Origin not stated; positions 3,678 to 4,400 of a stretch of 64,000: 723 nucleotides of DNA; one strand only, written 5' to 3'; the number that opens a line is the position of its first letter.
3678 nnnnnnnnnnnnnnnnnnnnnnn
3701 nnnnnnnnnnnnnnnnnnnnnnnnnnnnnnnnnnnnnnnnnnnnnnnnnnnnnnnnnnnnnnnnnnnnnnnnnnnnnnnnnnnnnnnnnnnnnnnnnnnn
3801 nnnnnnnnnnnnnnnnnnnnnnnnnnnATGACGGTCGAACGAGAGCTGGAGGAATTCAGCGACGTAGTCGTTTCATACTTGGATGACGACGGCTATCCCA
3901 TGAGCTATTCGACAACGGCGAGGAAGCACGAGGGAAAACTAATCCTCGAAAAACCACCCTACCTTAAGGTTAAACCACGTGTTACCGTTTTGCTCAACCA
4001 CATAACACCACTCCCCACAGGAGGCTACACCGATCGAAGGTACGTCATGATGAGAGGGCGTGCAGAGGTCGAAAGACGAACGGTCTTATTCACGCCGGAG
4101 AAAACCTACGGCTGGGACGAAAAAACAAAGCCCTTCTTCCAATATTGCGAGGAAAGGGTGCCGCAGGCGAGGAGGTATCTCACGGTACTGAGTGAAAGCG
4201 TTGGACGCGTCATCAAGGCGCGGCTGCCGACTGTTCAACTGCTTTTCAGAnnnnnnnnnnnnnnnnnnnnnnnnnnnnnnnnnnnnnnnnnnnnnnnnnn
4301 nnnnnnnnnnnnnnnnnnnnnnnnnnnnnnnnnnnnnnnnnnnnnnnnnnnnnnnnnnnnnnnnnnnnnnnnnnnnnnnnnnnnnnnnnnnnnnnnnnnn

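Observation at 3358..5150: PNPOx-like gene translationally coupled to a PNPOx-domain::UbiA prenyltransferase fusion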

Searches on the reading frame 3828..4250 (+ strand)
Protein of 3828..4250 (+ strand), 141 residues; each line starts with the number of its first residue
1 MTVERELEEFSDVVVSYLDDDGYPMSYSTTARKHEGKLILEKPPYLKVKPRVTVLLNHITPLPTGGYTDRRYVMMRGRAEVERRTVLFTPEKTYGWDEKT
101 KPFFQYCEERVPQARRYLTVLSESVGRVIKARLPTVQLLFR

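Call 3: search_protein_families(library=pfam, proteins=[window:3828-4250:+], max_evalue=1)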
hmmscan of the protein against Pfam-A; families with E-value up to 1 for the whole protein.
window:3828-4250:+ (141 aa): 0 families

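Call 4: search_protein_families(library=ncbifam, proteins=[window:3828-4250:+], max_evalue=1)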
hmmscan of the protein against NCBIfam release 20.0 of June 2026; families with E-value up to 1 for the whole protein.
window:3828-4250:+ (141 aa): 0 families

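Call 12: search_solved_structures(query=A2, max_evalue=10, show_alignments=3)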
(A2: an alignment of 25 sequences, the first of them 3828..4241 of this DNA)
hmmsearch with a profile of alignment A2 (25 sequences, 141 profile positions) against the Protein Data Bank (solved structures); distinct sequences matched with E-value up to 10: 2.
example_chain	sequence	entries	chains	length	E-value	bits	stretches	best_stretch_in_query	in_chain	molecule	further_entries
7n50_A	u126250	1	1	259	0.14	15.1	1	30-98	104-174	Gasdermin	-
1rfe_A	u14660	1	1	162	0.73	12.8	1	14-116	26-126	hypothetical protein Rv2991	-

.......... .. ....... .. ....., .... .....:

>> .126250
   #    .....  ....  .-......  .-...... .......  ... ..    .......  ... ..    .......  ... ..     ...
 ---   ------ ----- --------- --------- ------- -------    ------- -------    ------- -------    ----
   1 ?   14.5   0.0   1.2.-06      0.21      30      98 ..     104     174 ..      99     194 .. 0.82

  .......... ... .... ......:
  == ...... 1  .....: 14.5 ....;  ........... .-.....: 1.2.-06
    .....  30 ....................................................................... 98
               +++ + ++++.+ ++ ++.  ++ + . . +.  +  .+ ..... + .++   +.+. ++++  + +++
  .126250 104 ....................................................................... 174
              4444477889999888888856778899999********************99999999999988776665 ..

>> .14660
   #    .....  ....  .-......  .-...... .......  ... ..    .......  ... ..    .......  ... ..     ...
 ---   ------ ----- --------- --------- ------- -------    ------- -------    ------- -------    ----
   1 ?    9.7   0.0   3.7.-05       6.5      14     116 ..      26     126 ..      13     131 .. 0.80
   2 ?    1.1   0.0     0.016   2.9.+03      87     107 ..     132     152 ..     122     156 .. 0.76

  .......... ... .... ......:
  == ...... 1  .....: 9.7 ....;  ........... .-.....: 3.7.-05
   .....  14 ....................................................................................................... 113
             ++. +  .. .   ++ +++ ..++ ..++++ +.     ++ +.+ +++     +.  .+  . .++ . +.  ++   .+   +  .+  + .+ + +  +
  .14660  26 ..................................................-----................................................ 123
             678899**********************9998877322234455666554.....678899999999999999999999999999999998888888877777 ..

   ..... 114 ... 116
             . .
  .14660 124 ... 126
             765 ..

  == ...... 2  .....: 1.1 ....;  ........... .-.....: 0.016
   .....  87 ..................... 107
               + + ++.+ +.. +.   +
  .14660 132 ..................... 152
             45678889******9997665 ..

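Call 18: predict_structure(alignment_id=A2)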
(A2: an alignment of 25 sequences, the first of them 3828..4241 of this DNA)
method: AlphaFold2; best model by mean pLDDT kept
length: 138 residues; sequences in the alignment: 25
mean_pLDDT: 89.8   pTM: 0.74
mean pLDDT of the five models: 89.8, 88.9, 88.2, 88.1, 87.3
residues with pLDDT >= 90: 92; 70-90: 37; 50-70: 8; < 50: 1
segments of 3 or more residues with pLDDT < 50: none
pLDDT, mean of each block of 10 residues (from residue 1): 69 96 96 93 95 95 89 95 96 91 87 90 93 70
secondary structure, 60 per line:
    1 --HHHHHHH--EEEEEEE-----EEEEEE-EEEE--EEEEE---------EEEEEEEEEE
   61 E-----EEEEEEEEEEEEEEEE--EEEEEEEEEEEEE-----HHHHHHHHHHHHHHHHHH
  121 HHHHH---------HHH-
elements in order: H3-9 E12-18 E24-29 E31-34 E37-41 E51-61 E67-82 E85-97 H103-125

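Call 21: fold_search(model_id=the predicted structure, library=pdb)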
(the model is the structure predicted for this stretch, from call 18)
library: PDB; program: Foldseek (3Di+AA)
matches with E <= 10: 948; with E <= 0.001: 15
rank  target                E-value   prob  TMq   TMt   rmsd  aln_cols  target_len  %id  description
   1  3db0_A                1.2e-04  1.00  0.49  0.57   4.8       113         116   16  Crystal structure of Putative Pyridoxamine 5'-phosphate oxidase (NP_472219.1) from LISTERIA INNOCUA at 2.00 A resoluti (released 2008-07-29)
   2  2re7                  2.5e-04  1.00  0.52  0.54   3.8       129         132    9  Crystal structure of a pyridoxamine 5'-phosphate oxidase related protein (psyc_0186) from psychrobacter arcticus 273-4 a (released 2007-10-09)
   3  3vya                  2.9e-04  1.00  0.53  0.60   4.8       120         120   15  W32Y mutant of FMN-binding protein from Desulfovibrio vulgaris (Miyazaki F) (released 2013-09-25)
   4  3a6q_A                3.1e-04  1.00  0.50  0.56   5.1       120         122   15  E13T mutant of FMN-binding protein from Desulfovibrio vulgaris (Miyazaki F) (released 2010-09-01)
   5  1wlk_A                4.8e-04  1.00  0.49  0.55   4.9       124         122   14  L122E mutant of FMN-binding protein from Desulfovibrio vulgaris (Miyazaki F) (released 2005-07-19)
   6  5jv4_C                4.8e-04  1.00  0.43  0.43   4.6       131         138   14  Structure of F420 binding protein, MSMEG_6526, from Mycobacterium smegmatis with F420 bound (released 2017-08-09)
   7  2e83_A                5.6e-04  1.00  0.49  0.55   5.0       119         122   13  T31V mutant of FMN-binding protein from Desulfovibrio vulgaris (Miyazaki F) (released 2008-01-15)
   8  5yjl_D                6.6e-04  1.00  0.52  0.30   4.4       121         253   13  Crystal structure of Arabidopsis glutamyl-tRNA reductase in complex with NADPH and GBP (released 2018-05-30)
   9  3awh_A                7.4e-04  1.00  0.47  0.53   5.0       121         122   12  E13K mutant of FMN-binding protein from Desulfovibrio vulgaris (Miyazaki F) (released 2012-04-18)
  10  3amf_A                7.4e-04  1.00  0.47  0.52   5.0       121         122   12  E13R mutant of FMN-binding protein from Desulfovibrio vulgaris (Miyazaki F) (released 2011-10-05)
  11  3tgv_A                7.8e-04  1.00  0.50  0.49   3.8       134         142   12  Crystal structure of HutZ,the heme storsge protein from Vibrio cholerae (released 2012-08-22)
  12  1vl7_A                8.3e-04  1.00  0.52  0.53   3.3       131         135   14  Crystal structure of a putative heme oxygenase (alr5027) from nostoc sp. pcc 7120 at 1.50 A resolution (released 2004-08-17)
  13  3a6r_A                8.3e-04  1.00  0.47  0.53   5.4       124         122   14  E13Q mutant of FMN-binding protein from Desulfovibrio vulgaris (Miyazaki F) (released 2010-09-01)
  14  1wli_A                8.7e-04  1.00  0.52  0.58   4.8       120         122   15  L122Y mutant of FMN-binding protein from Desulfovibrio vulgaris (Miyazaki F) (released 2005-07-19)
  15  2fur_B                9.7e-04  1.00  0.48  0.36   6.0       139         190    9  CRYSTAL STRUCTURE OF A PUTATIVE FMN-BINDING PROTEIN (TA1372) FROM THERMOPLASMA ACIDOPHILUM AT 1.80 A RESOLUTION (released 2006-02-28)
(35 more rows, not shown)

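Call 28: find_related_loci(query=A2, collection=genome_contigs, flank=6000)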
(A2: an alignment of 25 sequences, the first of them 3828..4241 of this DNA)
Query A2 (138 aa) in genome_contigs; peptide patterns used: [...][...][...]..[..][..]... (x = any residue, [..] = any of these).
115 stretches matched a pattern; 102 encode a relative of the query (tblastn E <= 1e-3); the best 80 are kept; 80 distinct loci.
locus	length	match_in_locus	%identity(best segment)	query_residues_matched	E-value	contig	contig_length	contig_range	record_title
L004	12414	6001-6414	70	1-138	1e-66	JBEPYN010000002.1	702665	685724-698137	MAG: Nitrososphaerota archaeon isolate 03V1_S199.concoct.093 NODE_6_length_702665_cov_7.549577, whole genome shotgun seq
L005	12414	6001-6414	69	1-138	4e-65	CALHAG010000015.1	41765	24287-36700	MAG: Candidatus Caldarchaeum subterraneum isolate H1_Bin_METABAT__153_1_1 genome assembly, contig: c_000000027563_partia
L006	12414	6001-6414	71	1-138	8e-65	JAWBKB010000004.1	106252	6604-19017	MAG: Candidatus Caldarchaeum sp. isolate GXS_201803_bins_40 GXS_201803_bins_40_scaffold_4, whole genome shotgun sequence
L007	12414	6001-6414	77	1-138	3e-63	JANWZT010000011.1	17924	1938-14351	MAG: Candidatus Caldarchaeum sp. isolate SKYG24 NODE_11_length_17924_cov_2.364431, whole genome shotgun sequence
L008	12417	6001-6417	66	3-138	2e-57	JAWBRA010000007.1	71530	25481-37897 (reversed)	MAG: Candidatus Caldarchaeum sp. isolate JZ-1_201705_bins_59 JZ-1_201705_bins_59_scaffold_7, whole genome shotgun sequen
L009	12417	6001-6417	63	3-138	4e-55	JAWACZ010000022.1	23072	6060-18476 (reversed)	MAG: Candidatus Caldarchaeum sp. isolate QQ_201709_bins_146 QQ_201709_bins_146_scaffold_22, whole genome shotgun sequenc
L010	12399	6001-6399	59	6-138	5e-52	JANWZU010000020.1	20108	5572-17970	MAG: Candidatus Caldarchaeum sp. isolate SKYG59 k141_68917, whole genome shotgun sequence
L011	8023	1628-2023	48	6-138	3e-41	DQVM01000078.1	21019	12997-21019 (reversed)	MAG TPA_asm: Candidatus Caldarchaeum subterraneum isolate SZUA-1515 k95_439744, whole genome shotgun sequence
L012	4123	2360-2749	47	9-134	1e-35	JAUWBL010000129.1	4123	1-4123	MAG: Candidatus Geothermarchaeota archaeon isolate CSMAG_1319 CSMAG_1319_k141_1368937_length_4123_cov_8.0000, whole geno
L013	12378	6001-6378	46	1-126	8e-33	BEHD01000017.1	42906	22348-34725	Archaeon HR01 DNA, contig: NODE_323_17, isolate: HRbin01, whole genome shotgun sequence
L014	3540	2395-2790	45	2-133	1e-32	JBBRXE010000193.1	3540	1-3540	MAG: Candidatus Limnocylindria bacterium isolate La4_metabat2.166 La4_metabat2.166_K_724696_L_3540_cov_66.0232, whole ge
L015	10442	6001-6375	47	3-127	9e-32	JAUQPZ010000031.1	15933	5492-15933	MAG: Thermoproteota archaeon isolate JZ-3.bins.124.201901 NODE_3185_length_15933_cov_1.418322, whole genome shotgun sequ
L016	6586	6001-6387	44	7-133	6e-31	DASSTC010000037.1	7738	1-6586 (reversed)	MAG TPA_asm: Candidatus Limnocylindria bacterium isolate SMAG_U531 k141_362105, whole genome shotgun sequence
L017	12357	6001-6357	40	15-133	1e-30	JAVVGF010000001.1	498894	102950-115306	MAG: Thermoproteota archaeon isolate PSS.bin.2 NODE_1_length_498894_cov_42.326468, whole genome shotgun sequence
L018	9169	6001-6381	44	7-133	2e-29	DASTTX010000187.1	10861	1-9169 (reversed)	MAG TPA_asm: Candidatus Limnocylindria bacterium isolate SMAG_U2317 k141_669386, whole genome shotgun sequence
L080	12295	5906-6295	33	10-133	3e-18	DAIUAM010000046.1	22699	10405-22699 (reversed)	MAG TPA_asm: Actinomycetota bacterium isolate CTOTU41495 NODE_1834_length_22699_cov_11.161146, whole genome shotgun sequ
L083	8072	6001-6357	37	9-118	6e-17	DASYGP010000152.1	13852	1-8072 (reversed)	MAG TPA_asm: Mycobacteriales bacterium isolate SMAG_U4216 k141_2720145, whole genome shotgun sequence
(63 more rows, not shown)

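Call 35: search_protein_representatives(alignment_id=A2)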
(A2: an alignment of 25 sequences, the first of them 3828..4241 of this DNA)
Query: 25 sequences, 141 profile positions. Proteins with E-value up to 0.001 (for the whole library): 168; up to 1e-10: 109; up to 1e-30: 41. The best 150 are listed.
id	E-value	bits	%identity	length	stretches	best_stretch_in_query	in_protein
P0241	7.6e-48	178.0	-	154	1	8-141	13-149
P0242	1.4e-47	177.2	-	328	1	8-141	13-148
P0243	2.1e-47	176.7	-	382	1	5-141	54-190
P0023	4.3e-47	175.6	-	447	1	4-139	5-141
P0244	3.0e-46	172.9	-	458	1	7-141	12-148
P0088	4.9e-46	172.2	-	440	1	5-141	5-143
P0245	1.3e-45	170.8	-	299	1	8-141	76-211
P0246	1.3e-44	167.6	-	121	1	5-129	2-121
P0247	3.4e-44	166.2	-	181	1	4-141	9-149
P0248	9.4e-42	158.3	-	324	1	4-141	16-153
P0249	1.9e-41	157.3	-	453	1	6-140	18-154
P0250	5.3e-41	155.9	-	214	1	3-141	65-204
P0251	1.2e-40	154.7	-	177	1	6-140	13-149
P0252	4.5e-39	149.6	-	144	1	4-137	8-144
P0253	1.1e-38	148.4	-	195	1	4-135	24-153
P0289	9.2e-24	100.0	-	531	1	6-138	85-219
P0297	2.7e-22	95.2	-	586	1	6-138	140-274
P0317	1.8e-16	76.4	-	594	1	3-130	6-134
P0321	3.2e-15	72.3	-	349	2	4-85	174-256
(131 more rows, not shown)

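Call 37: search_protein_families(library=pfam, proteins=[P0317, P0321, P0289, P0297], max_evalue=0.1)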
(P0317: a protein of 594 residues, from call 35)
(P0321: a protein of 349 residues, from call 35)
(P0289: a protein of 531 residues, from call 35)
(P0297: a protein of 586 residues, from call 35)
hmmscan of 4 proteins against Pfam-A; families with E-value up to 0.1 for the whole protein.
P0317 (594 aa): 3 families
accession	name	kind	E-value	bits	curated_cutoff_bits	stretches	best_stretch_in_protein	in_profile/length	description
PF01040.23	UbiA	-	6.5e-31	107.9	34.2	1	301-548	1-227/250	UbiA prenyltransferase family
PF01243.27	PNPOx_N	-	1.4e-08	35.5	28.1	1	135-251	7-113/120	Pyridoxamine 5'-phosphate oxidase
PF16242.11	Pyrid_ox_like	-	0.027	14.4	28.8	1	134-225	7-97/149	Pyridoxamine 5'-phosphate oxidase like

P0321 (349 aa): 2 families
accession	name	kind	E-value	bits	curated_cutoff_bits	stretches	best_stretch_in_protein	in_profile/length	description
PF01243.27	PNPOx_N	-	1.5e-08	35.4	28.1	1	8-141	5-119/120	Pyridoxamine 5'-phosphate oxidase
PF12900.13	Pyridox_ox_2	-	2.9e-06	27.7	27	1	8-92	5-92/140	Pyridoxamine 5'-phosphate oxidase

P0289 (531 aa): 1 family
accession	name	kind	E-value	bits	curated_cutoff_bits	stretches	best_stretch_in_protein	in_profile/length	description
PF01040.23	UbiA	-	2.7e-26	92.8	34.2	1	236-485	2-234/250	UbiA prenyltransferase family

P0297 (586 aa): 1 family
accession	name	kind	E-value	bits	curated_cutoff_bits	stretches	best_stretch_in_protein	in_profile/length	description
PF01040.23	UbiA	-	0.00023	21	34.2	1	291-534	2-230/250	UbiA prenyltransferase family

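Call 49: find_homologous_proteins(query=P0317, max_evalue=1e-10)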
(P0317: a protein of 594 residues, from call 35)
Query P0317 (594 aa): 24 proteins with E <= 1e-10 among 8000 candidates.
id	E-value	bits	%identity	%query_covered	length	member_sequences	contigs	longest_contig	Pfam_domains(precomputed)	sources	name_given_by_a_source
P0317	0.0e+0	1310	100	100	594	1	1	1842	PF01243.28,PF01040.24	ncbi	-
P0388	5.2e-214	730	55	99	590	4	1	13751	PF01243.28,PF01040.24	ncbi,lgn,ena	-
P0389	7.8e-209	713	54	99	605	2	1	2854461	PF01040.24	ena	-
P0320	2.9e-167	576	54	77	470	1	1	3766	PF01040.24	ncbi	-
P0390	9.7e-94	333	42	77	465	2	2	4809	PF01243.28,PF01040.24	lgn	-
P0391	1.8e-66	243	34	76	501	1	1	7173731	PF01243.28,PF01040.24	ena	-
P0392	2.2e-57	213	40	47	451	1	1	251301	PF01040.24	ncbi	-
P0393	6.3e-56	208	38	47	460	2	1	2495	PF01040.24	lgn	-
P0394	1.2e-55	208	36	48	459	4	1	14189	PF01040.24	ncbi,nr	ncbi:MAG TPA: prenyltransferase [Candidatus Limnocylindria bacterium]|nr:prenyltransferase [Candidat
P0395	1.9e-55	207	39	49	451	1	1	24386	PF01040.24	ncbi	-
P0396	5.8e-54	202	36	51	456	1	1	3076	PF01040.24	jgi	jgi:1,4-dihydroxy-2-naphthoate octaprenyltransferase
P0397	7.2e-54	202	37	48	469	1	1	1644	PF01040.24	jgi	jgi:1,4-dihydroxy-2-naphthoate octaprenyltransferase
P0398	7.2e-54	202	38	46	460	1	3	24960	PF01040.24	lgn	-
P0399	1.2e-52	198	38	49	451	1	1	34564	PF01040.24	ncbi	-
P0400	6.5e-52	195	37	51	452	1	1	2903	PF01040.24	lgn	-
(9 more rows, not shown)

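Call 50: find_encoding_contigs(protein=P0389, flank=8000, max_places=1)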
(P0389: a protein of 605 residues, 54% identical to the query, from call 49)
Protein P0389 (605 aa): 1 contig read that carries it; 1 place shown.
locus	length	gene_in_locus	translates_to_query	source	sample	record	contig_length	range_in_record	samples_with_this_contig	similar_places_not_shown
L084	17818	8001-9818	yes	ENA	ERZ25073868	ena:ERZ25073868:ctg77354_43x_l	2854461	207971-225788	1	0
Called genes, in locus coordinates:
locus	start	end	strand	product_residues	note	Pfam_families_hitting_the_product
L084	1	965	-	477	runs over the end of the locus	PF01555:N6_N4_Mtase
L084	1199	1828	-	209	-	-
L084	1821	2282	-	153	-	PF01152:Bac_globin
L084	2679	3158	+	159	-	PF01655:Ribosomal_L32e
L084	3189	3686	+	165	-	PF01280:Ribosomal_L19e, PF25476:Ribosomal_L19e_C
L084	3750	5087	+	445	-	PF17144:Ribosomal_L5e, PF14229:DUF4332 (faint)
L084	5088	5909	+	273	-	PF00333:Ribosomal_S5, PF03719:Ribosomal_S5_C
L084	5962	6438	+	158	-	PF00327:Ribosomal_L30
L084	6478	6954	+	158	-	PF00828:Ribosomal_L27A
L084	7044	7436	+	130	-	PF10502:Peptidase_S26, PF00717:Peptidase_S24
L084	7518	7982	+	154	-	PF01243:PNPOx_N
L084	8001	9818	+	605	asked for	PF01040:UbiA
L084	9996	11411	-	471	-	-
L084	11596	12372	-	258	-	-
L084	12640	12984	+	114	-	PF00085:Thioredoxin, PF13905:Thioredoxin_8 (faint)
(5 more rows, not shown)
